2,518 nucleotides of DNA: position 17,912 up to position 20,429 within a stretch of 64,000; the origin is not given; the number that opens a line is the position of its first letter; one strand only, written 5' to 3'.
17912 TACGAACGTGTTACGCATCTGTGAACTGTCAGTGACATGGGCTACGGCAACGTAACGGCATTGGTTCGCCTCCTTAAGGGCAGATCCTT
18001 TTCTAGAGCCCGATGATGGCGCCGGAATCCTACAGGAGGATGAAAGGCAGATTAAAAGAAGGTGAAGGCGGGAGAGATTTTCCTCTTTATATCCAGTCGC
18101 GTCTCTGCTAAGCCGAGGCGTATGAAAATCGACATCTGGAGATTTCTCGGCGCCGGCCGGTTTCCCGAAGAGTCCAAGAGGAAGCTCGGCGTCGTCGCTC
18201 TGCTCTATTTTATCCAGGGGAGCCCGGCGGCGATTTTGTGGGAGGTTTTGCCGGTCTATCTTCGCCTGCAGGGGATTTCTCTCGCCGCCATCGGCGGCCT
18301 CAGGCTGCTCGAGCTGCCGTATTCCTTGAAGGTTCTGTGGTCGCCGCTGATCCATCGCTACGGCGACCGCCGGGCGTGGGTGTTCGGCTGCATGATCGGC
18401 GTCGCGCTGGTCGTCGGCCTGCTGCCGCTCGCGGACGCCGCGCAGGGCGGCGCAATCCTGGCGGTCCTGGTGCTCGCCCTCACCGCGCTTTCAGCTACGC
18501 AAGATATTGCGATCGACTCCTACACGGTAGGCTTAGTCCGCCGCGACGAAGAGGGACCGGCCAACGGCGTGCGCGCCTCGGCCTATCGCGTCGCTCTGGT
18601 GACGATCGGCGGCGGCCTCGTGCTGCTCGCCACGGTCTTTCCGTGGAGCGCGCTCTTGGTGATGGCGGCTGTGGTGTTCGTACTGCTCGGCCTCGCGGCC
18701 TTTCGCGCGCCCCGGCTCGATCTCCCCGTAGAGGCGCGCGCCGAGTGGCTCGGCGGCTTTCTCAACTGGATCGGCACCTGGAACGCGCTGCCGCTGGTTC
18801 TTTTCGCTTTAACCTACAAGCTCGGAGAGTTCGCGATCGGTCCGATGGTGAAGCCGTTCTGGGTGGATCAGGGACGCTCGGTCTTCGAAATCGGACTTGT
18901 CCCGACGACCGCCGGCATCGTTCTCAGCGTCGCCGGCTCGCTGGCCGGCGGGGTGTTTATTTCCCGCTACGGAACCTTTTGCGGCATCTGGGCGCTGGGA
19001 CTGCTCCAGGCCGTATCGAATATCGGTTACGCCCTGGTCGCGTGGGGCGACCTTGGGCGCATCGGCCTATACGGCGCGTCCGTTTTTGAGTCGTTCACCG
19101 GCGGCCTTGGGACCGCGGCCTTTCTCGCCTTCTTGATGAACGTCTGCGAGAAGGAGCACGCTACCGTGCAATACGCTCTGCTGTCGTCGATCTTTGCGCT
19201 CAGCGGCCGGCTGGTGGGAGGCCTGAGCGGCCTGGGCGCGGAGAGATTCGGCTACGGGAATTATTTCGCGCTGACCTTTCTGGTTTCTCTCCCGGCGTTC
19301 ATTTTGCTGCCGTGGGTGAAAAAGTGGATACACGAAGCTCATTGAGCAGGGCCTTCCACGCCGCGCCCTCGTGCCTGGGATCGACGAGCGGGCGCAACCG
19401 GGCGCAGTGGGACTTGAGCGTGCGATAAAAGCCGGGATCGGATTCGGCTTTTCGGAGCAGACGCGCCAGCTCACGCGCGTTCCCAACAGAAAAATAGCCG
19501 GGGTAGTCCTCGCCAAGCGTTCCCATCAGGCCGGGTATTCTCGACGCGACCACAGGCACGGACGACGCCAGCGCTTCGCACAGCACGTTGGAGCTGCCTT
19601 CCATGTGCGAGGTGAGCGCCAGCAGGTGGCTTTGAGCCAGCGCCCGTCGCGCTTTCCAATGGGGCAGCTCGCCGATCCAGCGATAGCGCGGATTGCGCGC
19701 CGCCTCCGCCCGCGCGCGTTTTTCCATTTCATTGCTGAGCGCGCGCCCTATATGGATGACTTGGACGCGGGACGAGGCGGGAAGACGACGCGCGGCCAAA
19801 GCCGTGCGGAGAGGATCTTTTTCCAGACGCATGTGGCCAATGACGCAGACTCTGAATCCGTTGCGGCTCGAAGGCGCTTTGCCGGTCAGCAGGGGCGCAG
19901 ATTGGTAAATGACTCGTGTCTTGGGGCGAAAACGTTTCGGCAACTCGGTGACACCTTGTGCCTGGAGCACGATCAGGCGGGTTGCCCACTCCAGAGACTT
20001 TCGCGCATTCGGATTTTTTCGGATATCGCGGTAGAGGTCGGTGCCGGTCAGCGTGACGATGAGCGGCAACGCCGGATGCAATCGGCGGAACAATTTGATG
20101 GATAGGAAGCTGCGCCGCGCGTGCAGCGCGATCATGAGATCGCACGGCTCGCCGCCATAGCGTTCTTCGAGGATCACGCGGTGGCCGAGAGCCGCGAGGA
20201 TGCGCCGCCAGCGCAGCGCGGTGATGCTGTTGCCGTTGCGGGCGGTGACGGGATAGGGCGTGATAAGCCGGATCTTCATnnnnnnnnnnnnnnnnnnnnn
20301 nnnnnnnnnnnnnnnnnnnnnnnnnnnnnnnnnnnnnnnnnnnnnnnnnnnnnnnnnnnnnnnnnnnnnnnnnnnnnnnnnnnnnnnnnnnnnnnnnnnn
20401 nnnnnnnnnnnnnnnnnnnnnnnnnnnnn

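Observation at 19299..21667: EgtB-like synthase translationally coupled to a GT-B glycosyltransferase: candidate selenoneine (senA/senB) locus without egtD or selD nearby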

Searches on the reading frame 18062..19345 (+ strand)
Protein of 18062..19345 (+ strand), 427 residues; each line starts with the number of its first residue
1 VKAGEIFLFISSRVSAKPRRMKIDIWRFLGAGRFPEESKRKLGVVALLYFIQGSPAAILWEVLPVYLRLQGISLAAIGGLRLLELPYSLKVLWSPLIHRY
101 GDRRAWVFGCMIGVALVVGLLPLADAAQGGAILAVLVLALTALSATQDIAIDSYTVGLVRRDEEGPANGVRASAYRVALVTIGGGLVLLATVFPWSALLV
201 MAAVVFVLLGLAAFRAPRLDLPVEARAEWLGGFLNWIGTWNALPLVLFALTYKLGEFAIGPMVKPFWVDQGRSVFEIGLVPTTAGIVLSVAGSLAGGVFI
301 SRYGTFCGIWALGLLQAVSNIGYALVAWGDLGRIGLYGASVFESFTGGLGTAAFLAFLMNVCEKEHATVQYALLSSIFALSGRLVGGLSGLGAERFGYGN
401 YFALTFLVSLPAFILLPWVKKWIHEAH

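Call 4: search_protein_families(library=pfam, proteins=[window:18062-19345:+], max_evalue=0.01)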
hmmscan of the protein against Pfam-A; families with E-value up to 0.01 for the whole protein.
window:18062-19345:+ (427 aa): 2 families
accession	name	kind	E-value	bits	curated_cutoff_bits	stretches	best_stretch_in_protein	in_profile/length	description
PF07690.21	MFS_1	-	1.4e-11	44.4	33.4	2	46-218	2-176/347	Major Facilitator Superfamily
PF13000.13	Acatn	-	1.6e-09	37.3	23.7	1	46-159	6-147/546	Acetyl-coenzyme A transporter 1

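Call 5: search_protein_families(library=ncbifam, proteins=[window:18062-19345:+], max_evalue=0.01)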
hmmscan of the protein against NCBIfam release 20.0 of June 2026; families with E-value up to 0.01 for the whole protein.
window:18062-19345:+ (427 aa): 4 families
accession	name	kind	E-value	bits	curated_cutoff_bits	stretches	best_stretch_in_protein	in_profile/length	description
TIGR00901.2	2A0125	subfamily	1.7e-75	254.2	350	1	39-418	3-416/417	AmpG family muropeptide MFS transporter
NF008867.0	PRK11902.1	equivalog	7.4e-54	183.3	656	1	39-425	12-409/419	muropeptide transporter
NF008238.0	PRK11010.1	equivalog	2.7e-47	161.8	756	1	39-422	11-405/492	muropeptide MFS transporter AmpG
TIGR02718.1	sider_RhtX_FptX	subfamily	2.9e-31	108.8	356.15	1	43-410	4-381/390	RhtX/FptX family siderophore transporter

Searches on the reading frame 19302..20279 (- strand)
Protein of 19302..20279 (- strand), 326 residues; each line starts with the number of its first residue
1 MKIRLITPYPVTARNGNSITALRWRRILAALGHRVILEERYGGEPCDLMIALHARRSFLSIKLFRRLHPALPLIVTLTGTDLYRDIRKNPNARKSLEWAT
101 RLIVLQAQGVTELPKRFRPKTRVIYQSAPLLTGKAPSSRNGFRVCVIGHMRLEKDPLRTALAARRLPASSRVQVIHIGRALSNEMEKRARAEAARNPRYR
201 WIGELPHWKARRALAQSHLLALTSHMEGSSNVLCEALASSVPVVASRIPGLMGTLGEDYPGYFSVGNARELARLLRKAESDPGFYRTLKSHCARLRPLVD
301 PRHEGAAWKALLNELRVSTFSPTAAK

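Call 4: search_protein_families(library=pfam, proteins=[window:19302-20279:-], max_evalue=0.01)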
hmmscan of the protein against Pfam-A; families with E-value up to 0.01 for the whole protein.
window:19302-20279:- (326 aa): 3 families
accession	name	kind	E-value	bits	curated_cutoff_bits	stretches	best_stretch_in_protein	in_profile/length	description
PF00534.26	Glycos_transf_1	-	2.4e-15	56.9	26.4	1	142-288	16-165/172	Glycosyl transferases group 1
PF13692.12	Glyco_trans_1_4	-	1.3e-11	45.4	27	1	143-276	3-137/142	Glycosyl transferases group 1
PF20706.3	GT4-conflict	-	6.7e-05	22.5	26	1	211-260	276-325/385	Family 4 Glycosyltransferase in conflict systems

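Call 5: search_protein_families(library=ncbifam, proteins=[window:19302-20279:-], max_evalue=0.01)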
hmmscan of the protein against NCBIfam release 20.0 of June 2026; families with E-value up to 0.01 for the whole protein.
window:19302-20279:- (326 aa): 11 families
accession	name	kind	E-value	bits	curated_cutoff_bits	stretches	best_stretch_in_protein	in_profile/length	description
TIGR04348.1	TIGR04348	equivalog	1.7e-121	405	300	1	3-313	1-309/310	selenoneine biosynthesis selenosugar synthase SenB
NF038229.1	Glyco4_Geo_Pelo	equivalog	2.5e-27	95.8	400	1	2-315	1-336/338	GPMC system family 4 glycosyltransferase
NF047684.1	TeichurnBiosyTuaC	equivalog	9.2e-08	31.4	550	1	147-257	225-330/391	teichuronic acid biosynthesis protein TuaC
TIGR03088.1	stp2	hypoth_equivalog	7.7e-07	28.5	409.05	1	213-284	269-341/374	TIGR03088 family PEP-CTERM/XrtA system glycosyltransferase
NF046085.1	XrtY_assoc_Gly1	equivalog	1e-06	27.9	400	1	195-282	263-350/387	XrtY-associated glycosyltransferase XYAG1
NF041876.1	EPS_EpsE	equivalog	1.3e-06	28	400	1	197-289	276-369/389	exopolysaccharide biosynthesis GT4 family glycosyltransferase EpsE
TIGR03999.1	thiol_BshA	equivalog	7.3e-06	25.1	273.7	1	210-289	266-346/375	N-acetyl-alpha-D-glucosaminyl L-malate synthase BshA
TIGR04047.1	MSMEG_0565_glyc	hypoth_equivalog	3.8e-05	23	259.85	1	183-282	243-342/373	MSMEG_0565 family glycosyltransferase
NF041010.1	glycosy_Agl16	equivalog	0.00018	20.5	575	1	193-277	230-314/352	glycosylation protein Agl16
NF007396.0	PRK09922.1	equivalog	0.0024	16.8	385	1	187-278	228-323/361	lipopolysaccharide 1,6-galactosyltransferase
NF050063.1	ProtGlycPglJ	equivalog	0.0095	15.2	500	0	214-258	263-308/363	N-acetylgalactosamine-N,N'-diacetylbacillosaminyl-diphospho-undecaprenol 4-alpha-N-acetylgalactosaminyltransferase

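Call 8: search_solved_structures(query=window:19302-20279:-, show_alignments=2)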
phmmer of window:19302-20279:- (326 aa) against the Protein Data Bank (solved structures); distinct sequences matched with E-value up to 0.001: 4.
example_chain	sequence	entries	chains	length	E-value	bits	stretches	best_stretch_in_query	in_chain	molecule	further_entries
8jjq_C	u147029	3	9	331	2.4e-65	224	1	5-316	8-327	TIGR04348 family glycosyltransferase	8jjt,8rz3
8jjn_C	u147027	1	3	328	2.7e-65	223.9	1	5-316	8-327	TIGR04348 family glycosyltransferase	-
8fbx_A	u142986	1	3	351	3e-65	223.7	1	5-316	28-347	Selenosugar synthase SenB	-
8k5u_A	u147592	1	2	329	3.3e-59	203.9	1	3-312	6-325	Se glycosyltransferase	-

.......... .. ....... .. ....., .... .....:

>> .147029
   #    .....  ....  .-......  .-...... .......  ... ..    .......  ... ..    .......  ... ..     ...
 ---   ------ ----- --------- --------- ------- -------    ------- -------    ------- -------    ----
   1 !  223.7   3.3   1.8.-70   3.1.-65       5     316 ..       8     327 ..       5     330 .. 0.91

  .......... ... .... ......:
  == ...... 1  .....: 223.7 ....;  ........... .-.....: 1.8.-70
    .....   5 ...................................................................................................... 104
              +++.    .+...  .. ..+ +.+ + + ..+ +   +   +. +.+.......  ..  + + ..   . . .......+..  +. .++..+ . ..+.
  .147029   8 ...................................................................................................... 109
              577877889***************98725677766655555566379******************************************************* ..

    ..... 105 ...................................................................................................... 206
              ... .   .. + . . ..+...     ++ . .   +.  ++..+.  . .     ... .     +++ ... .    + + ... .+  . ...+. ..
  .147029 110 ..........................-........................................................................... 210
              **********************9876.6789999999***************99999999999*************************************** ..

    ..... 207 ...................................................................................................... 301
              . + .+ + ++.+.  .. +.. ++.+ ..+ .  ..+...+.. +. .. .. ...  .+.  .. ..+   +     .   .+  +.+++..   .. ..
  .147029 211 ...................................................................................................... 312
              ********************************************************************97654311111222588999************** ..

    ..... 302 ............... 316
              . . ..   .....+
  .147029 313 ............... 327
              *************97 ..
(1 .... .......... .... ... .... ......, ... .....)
